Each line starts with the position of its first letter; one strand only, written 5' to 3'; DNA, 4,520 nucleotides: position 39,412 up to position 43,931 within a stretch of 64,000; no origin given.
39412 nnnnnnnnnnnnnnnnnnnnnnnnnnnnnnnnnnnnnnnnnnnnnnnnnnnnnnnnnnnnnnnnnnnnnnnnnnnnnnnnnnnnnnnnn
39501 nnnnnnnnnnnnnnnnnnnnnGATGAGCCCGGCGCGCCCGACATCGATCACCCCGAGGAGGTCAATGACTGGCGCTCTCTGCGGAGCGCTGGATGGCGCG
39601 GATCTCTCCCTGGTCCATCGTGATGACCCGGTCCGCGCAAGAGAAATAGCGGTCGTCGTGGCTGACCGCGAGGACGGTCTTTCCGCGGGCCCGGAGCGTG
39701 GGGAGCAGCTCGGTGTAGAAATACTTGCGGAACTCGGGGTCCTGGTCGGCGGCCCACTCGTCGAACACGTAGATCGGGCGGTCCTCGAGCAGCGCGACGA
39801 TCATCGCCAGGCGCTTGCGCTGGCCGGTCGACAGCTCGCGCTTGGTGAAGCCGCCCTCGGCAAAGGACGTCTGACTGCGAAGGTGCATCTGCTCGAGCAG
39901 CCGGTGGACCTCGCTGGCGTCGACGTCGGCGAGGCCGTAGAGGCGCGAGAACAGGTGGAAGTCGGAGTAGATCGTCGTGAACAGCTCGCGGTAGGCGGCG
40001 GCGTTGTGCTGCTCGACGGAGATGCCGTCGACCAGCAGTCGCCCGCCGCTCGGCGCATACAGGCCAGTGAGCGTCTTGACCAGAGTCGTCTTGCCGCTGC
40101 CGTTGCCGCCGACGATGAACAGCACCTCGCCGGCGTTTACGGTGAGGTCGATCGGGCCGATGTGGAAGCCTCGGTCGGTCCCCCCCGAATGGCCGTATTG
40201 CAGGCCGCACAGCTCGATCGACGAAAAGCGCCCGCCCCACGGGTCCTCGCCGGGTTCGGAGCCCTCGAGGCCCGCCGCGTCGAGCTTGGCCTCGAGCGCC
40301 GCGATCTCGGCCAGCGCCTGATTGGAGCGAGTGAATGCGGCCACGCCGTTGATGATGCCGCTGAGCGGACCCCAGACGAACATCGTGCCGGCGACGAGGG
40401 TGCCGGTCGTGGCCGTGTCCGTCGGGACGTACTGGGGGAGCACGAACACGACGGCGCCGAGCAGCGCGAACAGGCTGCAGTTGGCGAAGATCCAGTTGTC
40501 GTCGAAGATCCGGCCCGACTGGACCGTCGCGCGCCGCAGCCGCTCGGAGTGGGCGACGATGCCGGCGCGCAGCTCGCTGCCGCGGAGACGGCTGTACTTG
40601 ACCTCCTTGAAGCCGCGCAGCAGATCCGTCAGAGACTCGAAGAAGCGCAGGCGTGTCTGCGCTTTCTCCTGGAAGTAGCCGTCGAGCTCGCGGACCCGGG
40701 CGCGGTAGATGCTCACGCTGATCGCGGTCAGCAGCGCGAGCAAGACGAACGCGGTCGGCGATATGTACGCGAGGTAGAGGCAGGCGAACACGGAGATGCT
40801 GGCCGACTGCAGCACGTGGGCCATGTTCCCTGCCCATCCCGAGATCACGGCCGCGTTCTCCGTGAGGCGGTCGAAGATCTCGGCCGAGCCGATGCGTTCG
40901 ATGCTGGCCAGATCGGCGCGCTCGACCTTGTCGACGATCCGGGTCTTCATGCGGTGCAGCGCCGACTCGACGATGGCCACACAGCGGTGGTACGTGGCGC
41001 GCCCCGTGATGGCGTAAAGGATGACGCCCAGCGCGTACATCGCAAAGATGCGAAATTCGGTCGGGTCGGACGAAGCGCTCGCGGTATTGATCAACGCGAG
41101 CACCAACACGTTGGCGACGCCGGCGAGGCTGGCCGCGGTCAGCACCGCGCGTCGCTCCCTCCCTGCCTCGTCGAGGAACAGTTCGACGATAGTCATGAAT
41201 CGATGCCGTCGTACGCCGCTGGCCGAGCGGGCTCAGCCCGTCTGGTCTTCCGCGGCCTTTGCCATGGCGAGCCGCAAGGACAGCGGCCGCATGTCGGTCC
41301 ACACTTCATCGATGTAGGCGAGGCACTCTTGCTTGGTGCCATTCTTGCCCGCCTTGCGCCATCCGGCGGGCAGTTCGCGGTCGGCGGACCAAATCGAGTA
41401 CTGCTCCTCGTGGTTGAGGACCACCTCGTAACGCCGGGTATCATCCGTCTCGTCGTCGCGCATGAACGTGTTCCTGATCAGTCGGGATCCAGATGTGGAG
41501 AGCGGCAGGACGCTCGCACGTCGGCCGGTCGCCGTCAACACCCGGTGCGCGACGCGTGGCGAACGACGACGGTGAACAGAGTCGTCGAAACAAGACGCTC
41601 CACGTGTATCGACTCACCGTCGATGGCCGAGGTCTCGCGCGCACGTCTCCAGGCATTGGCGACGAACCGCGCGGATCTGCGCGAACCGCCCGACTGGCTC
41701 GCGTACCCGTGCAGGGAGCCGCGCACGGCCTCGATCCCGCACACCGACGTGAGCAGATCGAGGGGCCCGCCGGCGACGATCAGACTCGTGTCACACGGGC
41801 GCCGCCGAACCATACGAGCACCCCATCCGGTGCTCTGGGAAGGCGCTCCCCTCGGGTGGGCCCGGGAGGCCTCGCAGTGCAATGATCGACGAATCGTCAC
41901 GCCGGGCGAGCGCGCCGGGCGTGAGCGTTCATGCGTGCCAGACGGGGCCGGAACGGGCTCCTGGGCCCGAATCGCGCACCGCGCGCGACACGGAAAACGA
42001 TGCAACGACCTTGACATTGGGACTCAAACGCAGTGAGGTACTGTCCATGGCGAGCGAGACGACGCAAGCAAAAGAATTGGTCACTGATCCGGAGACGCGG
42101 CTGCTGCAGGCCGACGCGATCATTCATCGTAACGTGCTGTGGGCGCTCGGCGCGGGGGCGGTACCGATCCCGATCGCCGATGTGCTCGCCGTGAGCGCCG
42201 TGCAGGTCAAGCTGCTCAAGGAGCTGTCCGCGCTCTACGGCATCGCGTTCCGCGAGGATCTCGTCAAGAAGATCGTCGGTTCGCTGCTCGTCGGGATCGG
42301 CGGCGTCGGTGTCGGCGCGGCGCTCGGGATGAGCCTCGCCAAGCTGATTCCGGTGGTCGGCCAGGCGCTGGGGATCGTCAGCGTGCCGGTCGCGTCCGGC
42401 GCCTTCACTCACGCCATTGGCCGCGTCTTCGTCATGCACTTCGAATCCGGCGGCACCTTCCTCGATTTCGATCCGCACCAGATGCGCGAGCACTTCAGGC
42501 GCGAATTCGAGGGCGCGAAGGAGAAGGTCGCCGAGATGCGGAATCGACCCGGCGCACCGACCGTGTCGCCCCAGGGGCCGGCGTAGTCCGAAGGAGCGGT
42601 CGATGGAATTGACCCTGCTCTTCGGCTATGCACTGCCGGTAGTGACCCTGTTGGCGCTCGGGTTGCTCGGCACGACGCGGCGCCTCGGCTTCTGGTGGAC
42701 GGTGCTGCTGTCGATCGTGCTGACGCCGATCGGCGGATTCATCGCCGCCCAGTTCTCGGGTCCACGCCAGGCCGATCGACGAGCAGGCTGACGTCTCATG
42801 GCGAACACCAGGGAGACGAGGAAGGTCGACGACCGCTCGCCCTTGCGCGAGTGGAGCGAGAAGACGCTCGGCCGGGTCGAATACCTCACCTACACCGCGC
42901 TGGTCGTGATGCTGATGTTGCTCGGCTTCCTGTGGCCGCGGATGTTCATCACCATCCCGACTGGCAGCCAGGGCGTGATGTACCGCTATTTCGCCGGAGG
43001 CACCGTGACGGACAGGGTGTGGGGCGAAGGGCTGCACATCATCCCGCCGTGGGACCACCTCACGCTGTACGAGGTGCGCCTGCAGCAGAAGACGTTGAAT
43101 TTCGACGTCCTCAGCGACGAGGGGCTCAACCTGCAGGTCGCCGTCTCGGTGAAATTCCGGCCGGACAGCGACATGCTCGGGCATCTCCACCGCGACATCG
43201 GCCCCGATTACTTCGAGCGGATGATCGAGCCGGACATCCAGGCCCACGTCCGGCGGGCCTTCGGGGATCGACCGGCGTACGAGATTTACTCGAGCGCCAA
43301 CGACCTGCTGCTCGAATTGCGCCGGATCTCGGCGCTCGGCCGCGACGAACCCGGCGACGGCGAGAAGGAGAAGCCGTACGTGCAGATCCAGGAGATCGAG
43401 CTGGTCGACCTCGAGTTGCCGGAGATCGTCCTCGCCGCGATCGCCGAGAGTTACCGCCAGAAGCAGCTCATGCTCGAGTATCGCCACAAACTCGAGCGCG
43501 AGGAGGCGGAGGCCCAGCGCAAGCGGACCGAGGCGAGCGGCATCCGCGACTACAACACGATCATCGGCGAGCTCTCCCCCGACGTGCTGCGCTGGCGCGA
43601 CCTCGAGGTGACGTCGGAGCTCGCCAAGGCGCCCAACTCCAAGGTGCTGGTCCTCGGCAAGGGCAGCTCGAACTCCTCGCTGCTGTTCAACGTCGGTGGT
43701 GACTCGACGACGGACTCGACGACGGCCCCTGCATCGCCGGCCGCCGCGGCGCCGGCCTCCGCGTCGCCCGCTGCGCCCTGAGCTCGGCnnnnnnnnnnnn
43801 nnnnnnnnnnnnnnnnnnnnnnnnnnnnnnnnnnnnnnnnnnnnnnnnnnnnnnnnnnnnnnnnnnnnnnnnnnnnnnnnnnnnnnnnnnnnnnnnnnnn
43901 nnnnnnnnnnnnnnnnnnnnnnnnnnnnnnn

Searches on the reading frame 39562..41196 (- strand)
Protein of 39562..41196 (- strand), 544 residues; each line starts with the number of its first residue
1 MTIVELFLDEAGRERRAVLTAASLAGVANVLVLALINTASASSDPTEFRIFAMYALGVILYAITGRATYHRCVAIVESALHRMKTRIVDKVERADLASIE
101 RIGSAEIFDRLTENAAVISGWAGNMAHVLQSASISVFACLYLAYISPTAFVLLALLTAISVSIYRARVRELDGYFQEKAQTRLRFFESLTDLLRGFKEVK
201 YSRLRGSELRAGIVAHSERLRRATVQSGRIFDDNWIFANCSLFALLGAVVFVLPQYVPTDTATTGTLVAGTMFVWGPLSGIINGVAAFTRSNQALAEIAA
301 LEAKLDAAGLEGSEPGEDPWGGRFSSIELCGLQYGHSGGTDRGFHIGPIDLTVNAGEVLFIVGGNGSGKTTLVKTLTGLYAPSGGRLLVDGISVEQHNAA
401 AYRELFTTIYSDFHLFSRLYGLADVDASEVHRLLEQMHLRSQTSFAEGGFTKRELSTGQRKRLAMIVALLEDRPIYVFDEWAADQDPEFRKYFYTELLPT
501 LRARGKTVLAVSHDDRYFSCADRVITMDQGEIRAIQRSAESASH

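Call 17: search_protein_families(library=pfam, proteins=[window:39562-41196:-], max_evalue=0.001)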
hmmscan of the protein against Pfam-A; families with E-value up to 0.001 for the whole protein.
window:39562-41196:- (544 aa): 5 families
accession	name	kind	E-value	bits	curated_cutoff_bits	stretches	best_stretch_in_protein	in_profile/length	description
PF00005.33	ABC_tran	-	4.6e-25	89.3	25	1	348-482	3-136/137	ABC transporter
PF00664.28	ABC_membrane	-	3.4e-11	43.8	28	1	31-273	20-266/274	ABC transporter transmembrane region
PF02463.25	SMC_N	-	1e-07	32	40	1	429-529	122-213/220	RecF/RecN/SMC N terminal domain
PF13304.12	AAA_21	-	7.3e-07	30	27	0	424-514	207-299/304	AAA domain, putative AbiEii toxin, Type IV TA system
PF13191.12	AAA_16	-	0.00015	22.7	32.6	1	355-485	21-147/167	AAA ATPase domain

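Call 60: search_protein_families(library=ncbifam, proteins=[window:39562-41196:-], max_evalue=0.01)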
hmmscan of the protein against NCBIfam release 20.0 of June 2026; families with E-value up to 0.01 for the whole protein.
window:39562-41196:- (544 aa): 180 families (the best 25 are shown)
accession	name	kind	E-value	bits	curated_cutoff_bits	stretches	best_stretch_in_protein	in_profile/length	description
TIGR01194.1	cyc_pep_trnsptr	subfamily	8.2e-99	331.6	286.2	1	23-532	28-547/554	cyclic peptide export ABC transporter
NF007813.0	PRK10522.1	equivalog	2e-97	327.1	604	1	17-537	17-532/547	multidrug ABC transporter permease/ATP-binding protein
TIGR02203.1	MsbA_lipidA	equivalog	2.6e-30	105.5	602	1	19-532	24-546/572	lipid A export permease/ATP-binding protein MsbA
TIGR02868.1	CydC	equivalog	2.8e-30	105.4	329.05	1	78-514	83-529/530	thiol reductant ABC exporter subunit CydC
NF045513.1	HepA_fam_ABC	equivalog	9.7e-29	100.2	725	1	47-532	94-586/610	heterocyst formation ABC transporter subunit HepA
TIGR03375.1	type_I_sec_LssB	subfamily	1e-28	100.1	693.1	1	166-534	306-681/696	type I secretion system permease/ATPase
TIGR02857.1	CydD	equivalog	1.3e-28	100.3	435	1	293-527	289-529/529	thiol reductant ABC exporter subunit CydD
TIGR02204.1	MsbA_rel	hypoth_equivalog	5.7e-28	97.9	780.4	1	35-534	44-554/576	ABC transporter, permease/ATP-binding protein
TIGR04521.1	ECF_ATPase_2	equivalog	3.7e-23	82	330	1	346-536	21-227/279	energy-coupling factor transporter ATPase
NF008364.0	PRK11160.1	equivalog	4.9e-23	81.6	630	1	346-536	356-556/575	heme ABC transporter ATP-binding protein/permease CydC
TIGR01842.1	type_I_sec_PrtD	subfamily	1.7e-22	79.7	510.15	1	261-535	254-534/544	type I secretion system permease/ATPase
TIGR04520.1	ECF_ATPase_1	equivalog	2.4e-22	79.6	315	2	344-409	16-82/269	energy-coupling factor transporter ATPase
NF008381.0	PRK11176.1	equivalog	3.6e-22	78.4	867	1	33-533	49-557/582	lipid A ABC transporter ATP-binding protein/permease MsbA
TIGR03796.1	NHLM_micro_ABC1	equivalog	1.8e-21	76.1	853.3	1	104-532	250-689/710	NHLP family bacteriocin export ABC transporter peptidase/permease/ATPase subunit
TIGR00958.1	3a01208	subfamily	1.9e-21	76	874.6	1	350-534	501-693/711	antigen peptide transporter 2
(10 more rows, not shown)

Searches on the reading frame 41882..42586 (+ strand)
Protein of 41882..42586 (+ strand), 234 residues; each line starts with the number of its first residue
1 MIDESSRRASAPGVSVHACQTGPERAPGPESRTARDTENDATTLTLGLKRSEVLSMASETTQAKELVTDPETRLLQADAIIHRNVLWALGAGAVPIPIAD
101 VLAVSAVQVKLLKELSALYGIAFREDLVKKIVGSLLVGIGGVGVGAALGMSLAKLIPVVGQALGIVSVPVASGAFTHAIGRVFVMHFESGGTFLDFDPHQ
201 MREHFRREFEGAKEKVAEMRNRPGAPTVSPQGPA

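Call 17: search_protein_families(library=pfam, proteins=[window:41882-42586:+], max_evalue=0.001)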
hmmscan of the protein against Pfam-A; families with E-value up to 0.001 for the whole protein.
window:41882-42586:+ (234 aa): 1 family
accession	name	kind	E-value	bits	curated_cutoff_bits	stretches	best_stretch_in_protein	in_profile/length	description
PF05128.17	DUF697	-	3.9e-11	43.4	27.7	1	73-211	18-159/162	Domain of unknown function (DUF697)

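Call 60: search_protein_families(library=ncbifam, proteins=[window:41882-42586:+], max_evalue=0.01)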
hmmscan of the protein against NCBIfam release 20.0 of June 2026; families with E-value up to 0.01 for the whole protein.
window:41882-42586:+ (234 aa): 1 family
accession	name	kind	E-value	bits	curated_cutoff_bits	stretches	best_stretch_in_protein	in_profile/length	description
NF049994.1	slr1306_fam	domain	0.00091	17.9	490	1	71-142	303-378/470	slr1306 family protein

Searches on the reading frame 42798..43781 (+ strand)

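Call 17: search_protein_families(library=pfam, proteins=[window:42798-43781:+], max_evalue=0.001)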
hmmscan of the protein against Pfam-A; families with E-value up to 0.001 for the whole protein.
window:42798-43781:+ (327 aa): 1 family
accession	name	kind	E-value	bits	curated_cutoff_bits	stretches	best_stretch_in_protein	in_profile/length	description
PF01145.31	Band_7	-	7e-17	62.5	23.6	1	52-241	2-171/176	SPFH domain / Band 7 family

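Call 60: search_protein_families(library=ncbifam, proteins=[window:42798-43781:+], max_evalue=0.01)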
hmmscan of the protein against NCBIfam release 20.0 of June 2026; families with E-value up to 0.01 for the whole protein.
window:42798-43781:+ (327 aa): 0 families
